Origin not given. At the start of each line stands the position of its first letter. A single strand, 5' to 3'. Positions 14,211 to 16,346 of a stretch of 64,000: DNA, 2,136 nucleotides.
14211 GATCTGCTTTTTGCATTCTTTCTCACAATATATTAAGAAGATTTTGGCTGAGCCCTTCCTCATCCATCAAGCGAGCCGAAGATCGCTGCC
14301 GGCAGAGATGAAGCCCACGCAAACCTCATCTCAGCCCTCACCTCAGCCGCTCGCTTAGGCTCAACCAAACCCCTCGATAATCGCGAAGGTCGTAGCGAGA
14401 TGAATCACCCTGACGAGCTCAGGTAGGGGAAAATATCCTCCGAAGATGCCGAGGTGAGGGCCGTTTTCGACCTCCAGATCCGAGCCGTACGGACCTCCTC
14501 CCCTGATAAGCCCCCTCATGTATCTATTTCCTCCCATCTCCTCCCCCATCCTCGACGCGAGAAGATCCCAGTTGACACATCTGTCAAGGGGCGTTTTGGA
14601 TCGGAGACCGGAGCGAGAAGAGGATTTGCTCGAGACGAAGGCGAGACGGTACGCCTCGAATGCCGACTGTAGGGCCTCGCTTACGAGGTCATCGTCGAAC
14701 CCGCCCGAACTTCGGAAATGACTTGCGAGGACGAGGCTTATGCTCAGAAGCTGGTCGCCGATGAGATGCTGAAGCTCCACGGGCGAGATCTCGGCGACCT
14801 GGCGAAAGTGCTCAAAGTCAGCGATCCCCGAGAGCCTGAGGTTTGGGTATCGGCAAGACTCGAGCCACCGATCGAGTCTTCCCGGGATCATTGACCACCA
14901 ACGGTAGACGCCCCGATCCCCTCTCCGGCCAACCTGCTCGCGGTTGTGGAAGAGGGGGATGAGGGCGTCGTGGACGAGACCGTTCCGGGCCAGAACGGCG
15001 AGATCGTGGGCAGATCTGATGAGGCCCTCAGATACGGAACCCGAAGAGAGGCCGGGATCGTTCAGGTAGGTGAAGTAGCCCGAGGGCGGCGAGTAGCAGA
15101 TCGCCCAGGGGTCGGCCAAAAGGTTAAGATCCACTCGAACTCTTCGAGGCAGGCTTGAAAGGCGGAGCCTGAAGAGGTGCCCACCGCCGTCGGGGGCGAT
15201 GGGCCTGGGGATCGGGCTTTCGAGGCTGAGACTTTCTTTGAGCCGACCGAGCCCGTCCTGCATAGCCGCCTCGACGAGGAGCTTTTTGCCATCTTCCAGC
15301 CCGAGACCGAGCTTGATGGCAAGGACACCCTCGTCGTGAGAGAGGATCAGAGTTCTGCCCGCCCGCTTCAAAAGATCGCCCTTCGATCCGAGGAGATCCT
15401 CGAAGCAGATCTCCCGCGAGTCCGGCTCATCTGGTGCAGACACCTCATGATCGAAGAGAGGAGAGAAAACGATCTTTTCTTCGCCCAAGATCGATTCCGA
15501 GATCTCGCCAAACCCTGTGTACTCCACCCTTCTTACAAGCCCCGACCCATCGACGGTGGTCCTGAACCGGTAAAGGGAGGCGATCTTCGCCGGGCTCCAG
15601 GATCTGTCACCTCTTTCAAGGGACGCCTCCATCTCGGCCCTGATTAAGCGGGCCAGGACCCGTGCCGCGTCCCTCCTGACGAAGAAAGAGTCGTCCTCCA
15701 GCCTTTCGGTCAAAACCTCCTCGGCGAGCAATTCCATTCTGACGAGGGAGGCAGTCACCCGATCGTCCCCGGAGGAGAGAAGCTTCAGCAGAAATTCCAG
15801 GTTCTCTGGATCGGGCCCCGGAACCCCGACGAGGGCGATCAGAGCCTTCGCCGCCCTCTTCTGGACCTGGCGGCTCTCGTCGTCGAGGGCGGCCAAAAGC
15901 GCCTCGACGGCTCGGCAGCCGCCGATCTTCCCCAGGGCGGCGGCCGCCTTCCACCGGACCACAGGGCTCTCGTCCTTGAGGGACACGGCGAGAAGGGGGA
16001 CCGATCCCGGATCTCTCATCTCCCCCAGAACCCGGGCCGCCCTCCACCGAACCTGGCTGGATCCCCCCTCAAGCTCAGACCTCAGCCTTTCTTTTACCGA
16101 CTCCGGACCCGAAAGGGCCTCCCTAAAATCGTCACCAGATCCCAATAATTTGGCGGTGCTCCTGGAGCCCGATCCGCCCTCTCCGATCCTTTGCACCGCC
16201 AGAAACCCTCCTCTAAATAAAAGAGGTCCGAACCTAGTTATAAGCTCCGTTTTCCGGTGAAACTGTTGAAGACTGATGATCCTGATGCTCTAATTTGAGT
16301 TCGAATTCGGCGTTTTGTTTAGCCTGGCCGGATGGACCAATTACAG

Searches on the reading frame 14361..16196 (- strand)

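Call 31: search_protein_families(library=pfam, proteins=[window:14361-16196:-], max_evalue=0.001)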
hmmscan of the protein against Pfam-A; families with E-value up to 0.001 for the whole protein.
window:14361-16196:- (611 aa): 6 families
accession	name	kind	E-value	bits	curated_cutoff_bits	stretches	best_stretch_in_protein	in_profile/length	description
PF13646.12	HEAT_2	-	1.2e-21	77.2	27.7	2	38-119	4-87/88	HEAT repeats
PF02985.28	HEAT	-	2.3e-09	37.1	23.5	0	66-91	2-27/31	HEAT repeat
PF03130.22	HEAT_PBS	-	6.4e-09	35.9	20.9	1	80-106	1-27/27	PBS lyase HEAT-like repeat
PF13513.12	HEAT_EZ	-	4.6e-08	33.9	27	0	48-91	2-55/55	HEAT-like repeat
PF12717.13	Cnd1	-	2.4e-06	28.2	26.4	0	160-189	24-53/162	non-SMC mitotic condensation complex subunit 1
PF25786.1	HEAT_GCN1_C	-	0.00027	21.4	27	0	47-121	10-93/151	GCN1-like, C-terminal HEAT repeats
